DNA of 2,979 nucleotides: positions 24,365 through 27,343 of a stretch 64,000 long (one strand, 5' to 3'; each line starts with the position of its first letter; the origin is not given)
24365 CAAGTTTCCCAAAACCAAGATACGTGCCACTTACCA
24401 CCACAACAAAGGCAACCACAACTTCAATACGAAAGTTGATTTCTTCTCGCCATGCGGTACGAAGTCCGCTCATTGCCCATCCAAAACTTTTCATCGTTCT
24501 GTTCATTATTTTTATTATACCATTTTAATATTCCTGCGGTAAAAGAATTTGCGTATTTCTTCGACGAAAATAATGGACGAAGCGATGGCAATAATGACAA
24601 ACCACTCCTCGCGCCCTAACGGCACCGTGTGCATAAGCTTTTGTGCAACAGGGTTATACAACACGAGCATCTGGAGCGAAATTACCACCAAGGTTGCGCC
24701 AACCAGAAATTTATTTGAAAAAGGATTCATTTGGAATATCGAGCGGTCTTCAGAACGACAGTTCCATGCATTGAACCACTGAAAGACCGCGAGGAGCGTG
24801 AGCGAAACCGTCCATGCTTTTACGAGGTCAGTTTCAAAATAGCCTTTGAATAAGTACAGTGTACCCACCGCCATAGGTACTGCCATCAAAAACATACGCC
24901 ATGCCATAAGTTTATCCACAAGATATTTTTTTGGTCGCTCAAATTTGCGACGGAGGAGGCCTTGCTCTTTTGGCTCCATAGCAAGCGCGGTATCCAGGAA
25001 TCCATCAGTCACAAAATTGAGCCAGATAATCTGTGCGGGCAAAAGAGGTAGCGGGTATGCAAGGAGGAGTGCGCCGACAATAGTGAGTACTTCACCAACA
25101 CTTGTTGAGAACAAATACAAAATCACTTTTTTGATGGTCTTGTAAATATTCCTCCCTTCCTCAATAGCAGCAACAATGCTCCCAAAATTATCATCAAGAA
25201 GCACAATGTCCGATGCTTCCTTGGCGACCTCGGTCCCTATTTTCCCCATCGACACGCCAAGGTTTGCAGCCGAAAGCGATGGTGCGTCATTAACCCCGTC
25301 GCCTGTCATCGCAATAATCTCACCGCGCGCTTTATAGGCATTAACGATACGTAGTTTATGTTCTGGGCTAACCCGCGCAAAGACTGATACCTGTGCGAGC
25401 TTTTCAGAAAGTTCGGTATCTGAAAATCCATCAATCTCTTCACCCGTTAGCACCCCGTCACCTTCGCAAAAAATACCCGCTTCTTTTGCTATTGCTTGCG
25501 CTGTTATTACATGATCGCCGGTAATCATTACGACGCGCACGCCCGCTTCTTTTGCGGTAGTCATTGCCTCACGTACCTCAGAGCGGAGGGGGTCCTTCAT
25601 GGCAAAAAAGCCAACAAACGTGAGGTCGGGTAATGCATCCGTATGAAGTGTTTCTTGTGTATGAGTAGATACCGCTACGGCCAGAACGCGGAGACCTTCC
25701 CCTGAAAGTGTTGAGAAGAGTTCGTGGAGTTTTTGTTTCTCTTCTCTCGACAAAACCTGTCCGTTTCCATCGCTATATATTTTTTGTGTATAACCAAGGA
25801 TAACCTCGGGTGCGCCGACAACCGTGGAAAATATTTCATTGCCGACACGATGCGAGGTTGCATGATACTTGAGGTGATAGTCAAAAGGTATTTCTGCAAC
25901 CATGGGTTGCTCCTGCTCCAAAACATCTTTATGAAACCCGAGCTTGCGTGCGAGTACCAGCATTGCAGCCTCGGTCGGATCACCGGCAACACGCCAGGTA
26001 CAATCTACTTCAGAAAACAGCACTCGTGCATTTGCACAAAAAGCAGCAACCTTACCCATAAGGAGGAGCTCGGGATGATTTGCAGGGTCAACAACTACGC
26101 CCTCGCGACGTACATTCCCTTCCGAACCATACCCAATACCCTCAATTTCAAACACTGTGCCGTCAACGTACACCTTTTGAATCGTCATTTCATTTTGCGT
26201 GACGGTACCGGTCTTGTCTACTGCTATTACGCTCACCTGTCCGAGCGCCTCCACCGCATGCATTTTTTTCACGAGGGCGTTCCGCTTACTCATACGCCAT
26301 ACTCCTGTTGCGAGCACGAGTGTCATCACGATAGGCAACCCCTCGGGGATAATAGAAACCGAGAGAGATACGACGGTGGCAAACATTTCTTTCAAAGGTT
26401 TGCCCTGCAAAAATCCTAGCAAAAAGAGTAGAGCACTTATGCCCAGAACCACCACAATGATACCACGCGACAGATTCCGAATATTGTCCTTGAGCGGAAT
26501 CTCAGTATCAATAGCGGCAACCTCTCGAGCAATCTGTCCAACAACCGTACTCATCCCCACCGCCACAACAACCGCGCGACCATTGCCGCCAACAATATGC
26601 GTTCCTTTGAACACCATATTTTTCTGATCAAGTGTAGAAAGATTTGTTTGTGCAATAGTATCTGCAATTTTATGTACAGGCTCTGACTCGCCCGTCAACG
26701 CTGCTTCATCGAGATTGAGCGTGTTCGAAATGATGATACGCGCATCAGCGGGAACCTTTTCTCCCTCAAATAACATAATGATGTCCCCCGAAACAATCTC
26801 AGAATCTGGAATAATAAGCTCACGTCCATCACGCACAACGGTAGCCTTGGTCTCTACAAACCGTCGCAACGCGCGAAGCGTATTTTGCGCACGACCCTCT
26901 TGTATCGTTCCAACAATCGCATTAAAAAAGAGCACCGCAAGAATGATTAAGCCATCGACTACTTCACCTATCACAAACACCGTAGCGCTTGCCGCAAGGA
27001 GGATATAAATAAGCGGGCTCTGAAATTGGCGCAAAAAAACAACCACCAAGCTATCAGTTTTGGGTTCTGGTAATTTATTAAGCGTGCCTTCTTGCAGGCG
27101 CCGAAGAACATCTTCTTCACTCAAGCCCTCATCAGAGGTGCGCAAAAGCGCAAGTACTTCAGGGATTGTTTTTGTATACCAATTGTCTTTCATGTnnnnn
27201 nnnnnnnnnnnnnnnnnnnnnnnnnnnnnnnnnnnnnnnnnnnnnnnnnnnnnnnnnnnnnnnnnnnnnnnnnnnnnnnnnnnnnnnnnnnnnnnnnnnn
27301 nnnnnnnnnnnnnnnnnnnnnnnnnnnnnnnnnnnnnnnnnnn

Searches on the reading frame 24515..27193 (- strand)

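Call 7: search_protein_families(library=pfam, proteins=[window:24515-27193:-], max_evalue=0.01)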
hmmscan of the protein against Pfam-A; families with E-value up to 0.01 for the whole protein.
window:24515-27193:- (892 aa): 7 families
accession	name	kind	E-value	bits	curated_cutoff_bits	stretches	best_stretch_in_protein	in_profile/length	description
PF00689.26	Cation_ATPase_C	-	9.3e-47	159.5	27.3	1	714-884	1-175/175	Cation transporting ATPase, C-terminus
PF00122.25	E1-E2_ATPase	-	6.8e-46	156.5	28.1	1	114-304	4-181/181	E1-E2 ATPase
PF00702.32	Hydrolase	-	1.9e-21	77.8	26.4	1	321-644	2-191/191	haloacid dehalogenase-like hydrolase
PF00690.31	Cation_ATPase_N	-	2.1e-15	56.6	20.4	1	5-70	1-67/69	Cation transporter/ATPase, N-terminus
PF13246.12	Cation_ATPase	-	5.5e-14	52.4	21.7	1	386-471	3-90/91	Cation transport ATPase (P-type)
PF12710.13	HAD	-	4.5e-05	24.4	27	1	536-640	86-188/189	haloacid dehalogenase-like hydrolase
PF08282.18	Hydrolase_3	-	0.0001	22.5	20.9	1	616-677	195-255/255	haloacid dehalogenase-like hydrolase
